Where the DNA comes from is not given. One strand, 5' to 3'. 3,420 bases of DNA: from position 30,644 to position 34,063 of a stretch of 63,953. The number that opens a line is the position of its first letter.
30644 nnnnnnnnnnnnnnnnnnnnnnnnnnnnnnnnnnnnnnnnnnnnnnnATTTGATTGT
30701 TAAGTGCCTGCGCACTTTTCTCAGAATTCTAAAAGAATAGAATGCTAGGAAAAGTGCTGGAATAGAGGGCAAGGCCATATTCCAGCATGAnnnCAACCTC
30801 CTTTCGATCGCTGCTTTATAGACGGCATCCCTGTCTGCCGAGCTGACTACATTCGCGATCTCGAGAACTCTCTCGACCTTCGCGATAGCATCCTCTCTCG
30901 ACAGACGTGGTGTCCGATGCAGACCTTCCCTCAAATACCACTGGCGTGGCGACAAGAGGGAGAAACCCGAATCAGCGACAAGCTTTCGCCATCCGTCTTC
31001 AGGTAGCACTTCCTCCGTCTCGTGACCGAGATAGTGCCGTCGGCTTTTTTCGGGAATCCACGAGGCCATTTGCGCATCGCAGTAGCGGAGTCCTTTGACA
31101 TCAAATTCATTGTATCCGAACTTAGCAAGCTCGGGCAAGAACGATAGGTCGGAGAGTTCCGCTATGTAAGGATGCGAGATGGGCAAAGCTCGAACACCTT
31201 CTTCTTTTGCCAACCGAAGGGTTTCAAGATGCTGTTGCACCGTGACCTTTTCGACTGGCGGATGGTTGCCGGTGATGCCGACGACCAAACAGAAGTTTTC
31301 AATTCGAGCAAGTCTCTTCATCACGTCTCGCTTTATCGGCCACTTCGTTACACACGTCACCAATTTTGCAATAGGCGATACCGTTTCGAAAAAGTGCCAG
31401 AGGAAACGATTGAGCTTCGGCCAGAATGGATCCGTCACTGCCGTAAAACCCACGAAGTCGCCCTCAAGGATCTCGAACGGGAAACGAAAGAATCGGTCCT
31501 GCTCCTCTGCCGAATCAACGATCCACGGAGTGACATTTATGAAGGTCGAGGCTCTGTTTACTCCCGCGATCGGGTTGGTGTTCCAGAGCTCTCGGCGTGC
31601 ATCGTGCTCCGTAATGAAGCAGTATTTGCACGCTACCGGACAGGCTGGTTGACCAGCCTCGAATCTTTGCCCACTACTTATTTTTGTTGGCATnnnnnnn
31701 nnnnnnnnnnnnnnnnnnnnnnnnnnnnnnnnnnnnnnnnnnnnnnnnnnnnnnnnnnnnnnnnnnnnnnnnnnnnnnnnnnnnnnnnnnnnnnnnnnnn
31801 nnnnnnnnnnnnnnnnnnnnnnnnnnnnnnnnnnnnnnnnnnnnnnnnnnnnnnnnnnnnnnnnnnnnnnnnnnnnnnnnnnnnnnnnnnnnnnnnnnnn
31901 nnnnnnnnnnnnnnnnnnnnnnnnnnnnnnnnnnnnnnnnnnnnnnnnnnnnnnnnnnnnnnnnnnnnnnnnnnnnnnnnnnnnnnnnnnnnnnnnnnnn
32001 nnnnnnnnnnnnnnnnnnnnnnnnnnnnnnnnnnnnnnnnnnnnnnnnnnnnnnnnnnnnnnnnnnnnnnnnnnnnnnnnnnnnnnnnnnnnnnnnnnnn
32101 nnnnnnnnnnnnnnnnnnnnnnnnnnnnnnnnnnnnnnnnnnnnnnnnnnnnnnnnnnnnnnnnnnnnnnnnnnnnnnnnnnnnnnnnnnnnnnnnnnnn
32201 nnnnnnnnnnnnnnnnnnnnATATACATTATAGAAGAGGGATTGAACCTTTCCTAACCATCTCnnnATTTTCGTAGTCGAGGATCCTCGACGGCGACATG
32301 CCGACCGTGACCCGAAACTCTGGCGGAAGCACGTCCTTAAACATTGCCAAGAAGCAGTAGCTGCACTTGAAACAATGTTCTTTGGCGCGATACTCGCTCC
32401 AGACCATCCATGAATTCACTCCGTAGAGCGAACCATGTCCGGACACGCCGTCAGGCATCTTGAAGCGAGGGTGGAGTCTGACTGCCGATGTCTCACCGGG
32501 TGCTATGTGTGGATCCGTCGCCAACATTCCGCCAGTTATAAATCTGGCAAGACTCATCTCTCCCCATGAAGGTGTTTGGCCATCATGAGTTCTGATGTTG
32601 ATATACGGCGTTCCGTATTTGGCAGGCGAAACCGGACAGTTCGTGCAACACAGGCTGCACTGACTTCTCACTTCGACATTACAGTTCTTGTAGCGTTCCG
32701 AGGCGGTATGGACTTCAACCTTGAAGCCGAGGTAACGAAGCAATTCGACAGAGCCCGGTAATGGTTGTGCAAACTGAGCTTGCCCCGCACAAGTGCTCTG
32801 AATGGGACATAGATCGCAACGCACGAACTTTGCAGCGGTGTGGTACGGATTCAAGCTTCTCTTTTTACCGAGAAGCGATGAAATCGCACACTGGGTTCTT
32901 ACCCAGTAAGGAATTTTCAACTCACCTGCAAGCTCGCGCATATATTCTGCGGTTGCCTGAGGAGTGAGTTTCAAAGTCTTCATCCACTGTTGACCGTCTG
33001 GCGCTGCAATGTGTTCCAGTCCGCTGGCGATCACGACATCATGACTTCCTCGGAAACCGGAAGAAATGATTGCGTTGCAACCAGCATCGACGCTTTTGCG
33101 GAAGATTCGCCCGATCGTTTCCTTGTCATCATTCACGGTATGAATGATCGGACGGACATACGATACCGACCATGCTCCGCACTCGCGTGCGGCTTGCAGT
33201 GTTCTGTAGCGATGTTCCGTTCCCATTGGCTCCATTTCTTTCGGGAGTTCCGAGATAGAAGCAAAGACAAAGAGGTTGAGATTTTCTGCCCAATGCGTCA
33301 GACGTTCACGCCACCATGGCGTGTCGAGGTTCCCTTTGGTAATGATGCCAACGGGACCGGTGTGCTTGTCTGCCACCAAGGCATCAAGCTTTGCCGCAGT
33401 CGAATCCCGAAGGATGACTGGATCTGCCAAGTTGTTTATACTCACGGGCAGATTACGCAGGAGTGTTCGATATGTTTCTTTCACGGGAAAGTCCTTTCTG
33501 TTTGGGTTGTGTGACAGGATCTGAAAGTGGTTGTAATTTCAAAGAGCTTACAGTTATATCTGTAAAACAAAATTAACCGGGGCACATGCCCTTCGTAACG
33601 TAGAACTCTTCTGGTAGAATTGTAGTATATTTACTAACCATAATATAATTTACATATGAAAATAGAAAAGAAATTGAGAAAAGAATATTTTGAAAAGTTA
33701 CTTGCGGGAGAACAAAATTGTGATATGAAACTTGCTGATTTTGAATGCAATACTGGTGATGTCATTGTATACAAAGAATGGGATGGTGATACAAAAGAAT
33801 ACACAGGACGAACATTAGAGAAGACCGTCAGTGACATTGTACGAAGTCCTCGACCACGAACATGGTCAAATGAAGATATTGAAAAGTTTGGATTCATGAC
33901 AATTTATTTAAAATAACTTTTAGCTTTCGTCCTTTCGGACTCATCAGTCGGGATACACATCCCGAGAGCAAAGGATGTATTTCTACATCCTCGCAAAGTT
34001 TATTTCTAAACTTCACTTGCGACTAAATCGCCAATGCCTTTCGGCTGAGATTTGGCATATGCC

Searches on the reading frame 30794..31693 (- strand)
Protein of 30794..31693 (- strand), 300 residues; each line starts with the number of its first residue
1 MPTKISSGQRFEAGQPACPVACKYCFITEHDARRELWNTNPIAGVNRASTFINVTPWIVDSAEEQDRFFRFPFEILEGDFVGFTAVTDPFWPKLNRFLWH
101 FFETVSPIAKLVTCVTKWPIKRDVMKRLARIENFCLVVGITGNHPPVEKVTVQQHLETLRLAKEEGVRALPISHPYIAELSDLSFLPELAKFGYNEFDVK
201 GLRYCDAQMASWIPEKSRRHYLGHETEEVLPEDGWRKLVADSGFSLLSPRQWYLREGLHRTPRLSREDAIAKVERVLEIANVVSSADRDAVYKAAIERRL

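Call 7: search_protein_families(library=pfam, proteins=[window:30794-31693:-], max_evalue=0.01)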
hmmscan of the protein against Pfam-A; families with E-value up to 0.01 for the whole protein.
window:30794-31693:- (300 aa): 1 family
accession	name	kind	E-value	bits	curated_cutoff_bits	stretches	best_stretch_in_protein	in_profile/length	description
PF04055.27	Radical_SAM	-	0.0038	17.9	29.5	0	16-168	5-142/166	Radical SAM superfamily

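Call 8: search_protein_families(library=phrogs, proteins=[window:30794-31693:-], max_evalue=0.001)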
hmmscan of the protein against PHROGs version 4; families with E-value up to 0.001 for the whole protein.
window:30794-31693:- (300 aa): 0 families

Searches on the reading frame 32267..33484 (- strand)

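Call 7: search_protein_families(library=pfam, proteins=[window:32267-33484:-], max_evalue=0.01)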
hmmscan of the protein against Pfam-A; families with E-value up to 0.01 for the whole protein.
window:32267-33484:- (406 aa): 0 families

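Call 8: search_protein_families(library=phrogs, proteins=[window:32267-33484:-], max_evalue=0.001)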
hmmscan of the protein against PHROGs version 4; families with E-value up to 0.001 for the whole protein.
window:32267-33484:- (406 aa): 1 family
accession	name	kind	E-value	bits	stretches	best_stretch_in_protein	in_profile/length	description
phrog_13321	-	unknown function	8.3e-05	22.8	1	79-148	168-241/307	-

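Call 47: search_protein_families(library=ncbifam, proteins=[window:32267-33484:-], max_evalue=0.01)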
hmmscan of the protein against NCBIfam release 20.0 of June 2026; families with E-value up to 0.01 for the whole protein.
window:32267-33484:- (406 aa): 1 family
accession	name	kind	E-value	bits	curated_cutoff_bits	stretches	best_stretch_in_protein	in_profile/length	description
NF038135.1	rSAM_Rv2578c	equivalog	0.0026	16.8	430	1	40-141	151-257/317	Rv2578c family radical SAM protein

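Call 70: search_protein_families(library=padloc, proteins=[window:32267-33484:-], max_evalue=0.1)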
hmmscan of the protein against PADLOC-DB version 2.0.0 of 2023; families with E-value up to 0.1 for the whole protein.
window:32267-33484:- (406 aa): 0 families

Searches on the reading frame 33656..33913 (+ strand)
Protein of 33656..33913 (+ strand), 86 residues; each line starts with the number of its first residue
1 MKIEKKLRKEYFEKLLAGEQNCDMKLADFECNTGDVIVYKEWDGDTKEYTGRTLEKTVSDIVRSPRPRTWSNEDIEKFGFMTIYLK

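Call 7: search_protein_families(library=pfam, proteins=[window:33656-33913:+], max_evalue=0.01)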
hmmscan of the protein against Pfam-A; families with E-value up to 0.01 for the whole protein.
window:33656-33913:+ (86 aa): 1 family
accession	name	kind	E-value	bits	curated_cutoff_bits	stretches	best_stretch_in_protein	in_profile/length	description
PF12961.13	DUF3850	-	1.5e-08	35.1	22.9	1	3-62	2-61/77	Domain of unknown function (DUF3850)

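Call 8: search_protein_families(library=phrogs, proteins=[window:33656-33913:+], max_evalue=0.001)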
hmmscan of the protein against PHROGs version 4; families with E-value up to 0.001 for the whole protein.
window:33656-33913:+ (86 aa): 2 families
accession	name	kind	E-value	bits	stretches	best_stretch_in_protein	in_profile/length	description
phrog_986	-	DNA, RNA and nucleotide metabolism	1.9e-07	32.1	1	6-63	101-156/253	RNA-binding protein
phrog_1812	-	unknown function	2.6e-07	31.5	1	4-62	6-62/150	-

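Call 47: search_protein_families(library=ncbifam, proteins=[window:33656-33913:+], max_evalue=0.01)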
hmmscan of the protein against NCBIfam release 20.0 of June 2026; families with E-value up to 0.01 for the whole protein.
window:33656-33913:+ (86 aa): 0 families

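Call 70: search_protein_families(library=padloc, proteins=[window:33656-33913:+], max_evalue=0.1)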
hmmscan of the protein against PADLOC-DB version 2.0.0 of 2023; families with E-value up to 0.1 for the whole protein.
window:33656-33913:+ (86 aa): 0 families
